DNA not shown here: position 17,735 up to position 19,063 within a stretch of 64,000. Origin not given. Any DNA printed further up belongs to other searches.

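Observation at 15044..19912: GC-rich, translationally coupled six-gene cassette: 2 membrane proteins, coiled-coil protein, AAA+ ATPase, propeptide-bearing cytoplasmic S8 subtilase, small protein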

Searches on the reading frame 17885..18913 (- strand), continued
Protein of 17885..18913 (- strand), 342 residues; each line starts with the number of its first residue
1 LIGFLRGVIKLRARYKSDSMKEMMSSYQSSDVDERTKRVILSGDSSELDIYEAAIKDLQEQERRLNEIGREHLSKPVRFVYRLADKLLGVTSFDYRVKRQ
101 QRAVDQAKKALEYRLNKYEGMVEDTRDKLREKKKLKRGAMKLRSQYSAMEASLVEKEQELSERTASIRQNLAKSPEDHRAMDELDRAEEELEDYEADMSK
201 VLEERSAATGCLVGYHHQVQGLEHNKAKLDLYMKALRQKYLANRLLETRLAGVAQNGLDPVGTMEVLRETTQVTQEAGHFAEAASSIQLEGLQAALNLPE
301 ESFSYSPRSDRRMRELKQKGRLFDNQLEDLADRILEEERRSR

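Call 61: find_encoding_contigs(protein=P0249, flank=8000, max_places=3)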
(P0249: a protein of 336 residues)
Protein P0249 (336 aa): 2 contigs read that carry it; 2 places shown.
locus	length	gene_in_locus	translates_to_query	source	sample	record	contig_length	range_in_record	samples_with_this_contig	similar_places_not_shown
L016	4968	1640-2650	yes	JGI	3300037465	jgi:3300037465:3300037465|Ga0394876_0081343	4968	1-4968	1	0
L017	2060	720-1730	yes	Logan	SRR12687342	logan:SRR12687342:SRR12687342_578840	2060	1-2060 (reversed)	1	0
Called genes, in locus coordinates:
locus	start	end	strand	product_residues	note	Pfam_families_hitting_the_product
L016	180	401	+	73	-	-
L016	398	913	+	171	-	PF04471:Mrr_cat (faint)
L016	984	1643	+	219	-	-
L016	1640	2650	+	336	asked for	-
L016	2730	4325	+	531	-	PF00004:AAA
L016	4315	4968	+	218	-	?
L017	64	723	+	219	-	-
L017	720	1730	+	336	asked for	-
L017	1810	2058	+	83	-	?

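Call 62: find_encoding_contigs(protein=P0248, flank=8000, max_places=3)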
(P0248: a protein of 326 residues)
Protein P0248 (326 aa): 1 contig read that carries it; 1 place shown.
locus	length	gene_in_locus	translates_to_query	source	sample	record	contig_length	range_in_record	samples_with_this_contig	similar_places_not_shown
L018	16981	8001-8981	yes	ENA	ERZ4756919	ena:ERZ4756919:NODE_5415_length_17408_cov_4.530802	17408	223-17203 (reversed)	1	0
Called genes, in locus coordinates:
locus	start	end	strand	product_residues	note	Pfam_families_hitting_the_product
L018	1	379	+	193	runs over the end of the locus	?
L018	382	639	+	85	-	-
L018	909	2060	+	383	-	PF04894:Nre_N, PF04895:Nre_C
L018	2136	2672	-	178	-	-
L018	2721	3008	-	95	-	-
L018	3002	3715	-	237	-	-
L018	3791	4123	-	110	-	-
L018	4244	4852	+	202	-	-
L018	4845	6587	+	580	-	-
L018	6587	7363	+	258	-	-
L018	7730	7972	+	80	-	-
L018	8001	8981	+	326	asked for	-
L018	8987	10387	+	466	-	PF00004:AAA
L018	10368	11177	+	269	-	-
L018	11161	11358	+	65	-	-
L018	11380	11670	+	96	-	-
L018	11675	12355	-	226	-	-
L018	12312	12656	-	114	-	-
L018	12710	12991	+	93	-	-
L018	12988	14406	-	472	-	PF01406:tRNA-synt_1e, PF01921:tRNA-synt_1f (faint), PF09334:tRNA-synt_1g, PF09190:DALR_2, PF23493:CysS_C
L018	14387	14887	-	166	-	-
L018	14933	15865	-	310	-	-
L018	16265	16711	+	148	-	-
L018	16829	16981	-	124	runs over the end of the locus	?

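Call 65: find_encoding_contigs(protein=P0256, flank=8000, max_places=2)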
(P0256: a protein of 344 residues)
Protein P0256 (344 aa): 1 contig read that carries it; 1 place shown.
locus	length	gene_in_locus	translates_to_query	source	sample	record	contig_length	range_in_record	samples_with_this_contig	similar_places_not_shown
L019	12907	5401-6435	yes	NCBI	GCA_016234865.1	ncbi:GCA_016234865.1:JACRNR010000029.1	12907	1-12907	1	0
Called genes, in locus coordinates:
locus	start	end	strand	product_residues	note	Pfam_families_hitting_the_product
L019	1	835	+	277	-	?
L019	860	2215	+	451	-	-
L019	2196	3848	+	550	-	PF01551:Peptidase_M23, PF01839:FG-GAP (faint), PF13517:FG-GAP_3 (weak)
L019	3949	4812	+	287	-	-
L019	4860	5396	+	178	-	-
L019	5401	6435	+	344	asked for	-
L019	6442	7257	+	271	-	PF00004:AAA (weak)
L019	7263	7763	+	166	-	-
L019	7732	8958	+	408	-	PF27228:MTBMA_p00010_2nd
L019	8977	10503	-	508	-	PF13231:PMT_2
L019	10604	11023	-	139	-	PF08308:PEGA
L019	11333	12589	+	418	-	PF11617:Cu-binding_MopE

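Call 66: find_encoding_contigs(protein=P0253, flank=8000, max_places=2)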
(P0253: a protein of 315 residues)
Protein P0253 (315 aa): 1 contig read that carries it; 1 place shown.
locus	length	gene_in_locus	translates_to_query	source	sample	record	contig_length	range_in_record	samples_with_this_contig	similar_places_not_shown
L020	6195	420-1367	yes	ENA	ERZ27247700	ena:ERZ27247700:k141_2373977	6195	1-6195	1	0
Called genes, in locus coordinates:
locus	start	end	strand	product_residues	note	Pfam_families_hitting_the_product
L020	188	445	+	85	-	-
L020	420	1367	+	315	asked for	-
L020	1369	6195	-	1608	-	?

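Call 67: find_encoding_contigs(protein=P0250, flank=8000, max_places=2)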
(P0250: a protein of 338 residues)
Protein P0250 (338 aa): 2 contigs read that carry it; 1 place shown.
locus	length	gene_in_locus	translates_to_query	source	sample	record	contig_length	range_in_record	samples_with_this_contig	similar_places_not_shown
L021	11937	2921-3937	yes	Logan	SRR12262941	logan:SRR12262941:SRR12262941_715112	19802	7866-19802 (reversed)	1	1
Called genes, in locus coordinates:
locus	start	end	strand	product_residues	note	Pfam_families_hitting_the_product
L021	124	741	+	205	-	PF02954:HTH_8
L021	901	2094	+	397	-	PF05345:He_PIG (faint), PF17803:Cadherin_4 (faint), PF18911:PKD_4 (faint), PF00801:PKD (faint), PF17963:Big_9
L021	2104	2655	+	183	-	-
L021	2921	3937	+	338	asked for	-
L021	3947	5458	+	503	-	PF00004:AAA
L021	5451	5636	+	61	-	-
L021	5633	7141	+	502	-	-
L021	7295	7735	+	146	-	PF28474:DUF8412, PF13376:OmdA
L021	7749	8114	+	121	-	PF07237:DUF1428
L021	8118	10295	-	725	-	PF00403:HMA, PF00122:E1-E2_ATPase, PF00702:Hydrolase, PF08282:Hydrolase_3 (faint)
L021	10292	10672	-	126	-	PF13473:Cupredoxin_1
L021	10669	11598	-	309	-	PF00403:HMA (weak)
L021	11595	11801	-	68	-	PF00403:HMA (weak)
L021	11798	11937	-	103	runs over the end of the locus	PF12840:HTH_20 (faint), PF01022:HTH_5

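Call 69: search_protein_families(library=pfam, proteins=[L016:4315-4968:+, L018:10368-11177:+, L019:7263-7763:+, L019:7732-8958:+, L021:5633-7141:+, L016:984-1643:+, L019:4860-5396:+, L021:2104-2655:+, L019:3949-4812:+, L018:6587-7363:+], max_evalue=0.05)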
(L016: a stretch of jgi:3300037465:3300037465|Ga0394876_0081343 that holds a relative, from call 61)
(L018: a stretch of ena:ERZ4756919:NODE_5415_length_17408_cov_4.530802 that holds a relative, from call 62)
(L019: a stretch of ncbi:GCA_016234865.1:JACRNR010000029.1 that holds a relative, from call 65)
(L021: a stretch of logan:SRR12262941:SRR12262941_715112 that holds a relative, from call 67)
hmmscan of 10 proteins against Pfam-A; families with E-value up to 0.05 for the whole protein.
L016:4315-4968:+ (218 aa): 7 families
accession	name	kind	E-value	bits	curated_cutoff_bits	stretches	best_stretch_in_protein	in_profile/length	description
PF01078.27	Mg_chelatase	-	0.002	18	20.3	1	101-145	4-48/207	Magnesium chelatase, subunit ChlI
PF13401.12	AAA_22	-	0.0067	17.2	27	1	123-155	9-43/130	AAA domain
PF25199.1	nSTAND_NTPase5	-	0.02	15.2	34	1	116-153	38-78/145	Novel STAND NTPase 5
PF05729.18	NACHT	-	0.021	15.1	26.7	1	123-170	4-49/167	NACHT domain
PF13191.12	AAA_16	-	0.024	15.6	32.6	1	120-152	25-57/167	AAA ATPase domain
PF13604.12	AAA_30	-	0.024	14.8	27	0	122-144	21-43/191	AAA domain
PF03969.22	AFG1_ATPase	-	0.042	13.2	27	0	85-145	27-87/361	AFG1-like ATPase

L018:10368-11177:+ (269 aa): 0 families

L019:7263-7763:+ (166 aa): 1 family
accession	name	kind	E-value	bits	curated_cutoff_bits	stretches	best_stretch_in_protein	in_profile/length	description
PF00004.35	AAA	-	2.6e-05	25.1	21.2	1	8-60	80-129/131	ATPase family associated with various cellular activities (AAA)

L019:7732-8958:+ (408 aa): 2 families
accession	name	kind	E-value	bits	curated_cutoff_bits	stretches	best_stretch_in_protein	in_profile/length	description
PF19263.5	DUF5906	-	0.00011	23.2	27.6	1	122-201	3-79/114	Family of unknown function (DUF5906)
PF00005.33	ABC_tran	-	0.045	14.8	25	0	117-201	13-80/137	ABC transporter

L021:5633-7141:+ (502 aa): 0 families

L016:984-1643:+ (219 aa): 0 families

L019:4860-5396:+ (178 aa): 0 families

L021:2104-2655:+ (183 aa): 0 families

L019:3949-4812:+ (287 aa): 0 families

L018:6587-7363:+ (258 aa): 0 families

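Call 71: search_solved_structures(query=A8, max_evalue=10)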
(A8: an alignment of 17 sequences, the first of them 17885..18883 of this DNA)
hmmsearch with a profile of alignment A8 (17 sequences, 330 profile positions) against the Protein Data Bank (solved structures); distinct sequences matched with E-value up to 10: 29.
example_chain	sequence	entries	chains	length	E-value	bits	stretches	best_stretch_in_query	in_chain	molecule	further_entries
5xg2_A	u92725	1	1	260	0.0079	18.6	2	139-215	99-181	Chromosome partition protein Smc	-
9tll_A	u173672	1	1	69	0.025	17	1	142-189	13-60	Sc-apCC-2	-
9rgy_A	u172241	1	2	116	0.028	16.8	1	137-229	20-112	sc-apCC3-CW-0NTT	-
6nr8_2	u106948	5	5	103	0.034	16.5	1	86-162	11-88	Prefoldin subunit 2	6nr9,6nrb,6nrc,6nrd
9r1n_A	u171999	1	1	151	0.062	15.7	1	137-199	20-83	sc-apCC-4-DPH-2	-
7zr2_A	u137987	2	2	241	0.075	15.4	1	85-172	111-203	Spike protein S2',Chimeric protein mimic of SARS-CoV-2 Spike HR1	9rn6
7saf_A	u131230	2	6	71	0.077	15.3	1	150-205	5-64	General control transcription factor GCN4/M protein chimera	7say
7wu7_2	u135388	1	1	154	0.1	15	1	86-163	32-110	Prefoldin subunit 2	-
5huz_A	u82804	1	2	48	0.11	14.8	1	165-199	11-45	Protein phosphatase 1 regulatory subunit 12A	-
1l8d_A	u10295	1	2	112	0.12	14.7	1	88-132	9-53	DNA double-strand break repair rad50 ATPase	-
4nrj_B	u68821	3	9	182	0.14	14.4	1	243-316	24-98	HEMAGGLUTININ HA2 CHAIN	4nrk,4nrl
6egn_A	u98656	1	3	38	0.25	13.7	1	87-115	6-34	Hg(II)(GRAND CoilSerL16CL19(DLE))3-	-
3ogh_B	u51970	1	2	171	0.25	13.6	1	117-178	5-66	Protein yciE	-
4lin_A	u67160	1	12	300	0.3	13.4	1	171-226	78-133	Tail needle protein gp26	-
3l1n_A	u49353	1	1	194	0.33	13.2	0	176-214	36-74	Cell wall antigen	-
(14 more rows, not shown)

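Call 72: search_protein_families(library=pfam, alignment_id=A8, max_evalue=0.5)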
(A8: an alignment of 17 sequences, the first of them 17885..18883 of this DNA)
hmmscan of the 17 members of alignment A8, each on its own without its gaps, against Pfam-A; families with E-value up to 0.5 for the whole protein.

A. member 1, window:17885-18883:- (332 aa): 2 families
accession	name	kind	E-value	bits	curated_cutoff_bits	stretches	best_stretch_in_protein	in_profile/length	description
PF03958.22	Secretin_N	-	0.063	13.9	28.2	1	22-48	37-63/69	Bacterial type II/III secretion system short domain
PF06784.16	UPF0240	-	0.33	11.4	25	0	18-148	13-139/173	Uncharacterised protein family (UPF0240)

B. families by the number of members that match (of 17 scanned): 63 families (the first 25 are shown)
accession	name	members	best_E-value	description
PF08824.15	Serine_rich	2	0.013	Serine rich protein interaction domain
PF07889.17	DUF1664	2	0.018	Protein of unknown function (DUF1664)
PF10167.14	BORCS8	1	0.00077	BLOC-1-related complex sub-unit 8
PF20663.3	COG4_N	1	0.00098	Conserved oligomeric Golgi complex subunit 4, N-terminal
PF17561.7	TssO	1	0.005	Type VI secretion system, TssO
PF20155.4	TMP_3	1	0.0054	Tape measure protein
PF10168.15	Nup88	1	0.011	Nuclear pore component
PF15401.11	TAA-Trp-ring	1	0.017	Tryptophan-ring motif of head of Trimeric autotransporter adhesin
PF06818.20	Fez1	1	0.018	Fez1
PF10046.14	BLOC1_2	1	0.019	Biogenesis of lysosome-related organelles complex-1 subunit 2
PF10392.15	COG5_N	1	0.024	Conserved oligomeric Golgi complex subunit 5, N-terminal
PF16331.10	TolA_bind_tri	1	0.027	TolA binding protein trimerisation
PF10408.14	Ufd2P_core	1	0.027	Ubiquitin elongating factor core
PF14943.11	MRP-S26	1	0.029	Mitochondrial ribosome subunit S26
PF15908.10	HMMR_C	1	0.035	Hyaluronan mediated motility receptor C-terminal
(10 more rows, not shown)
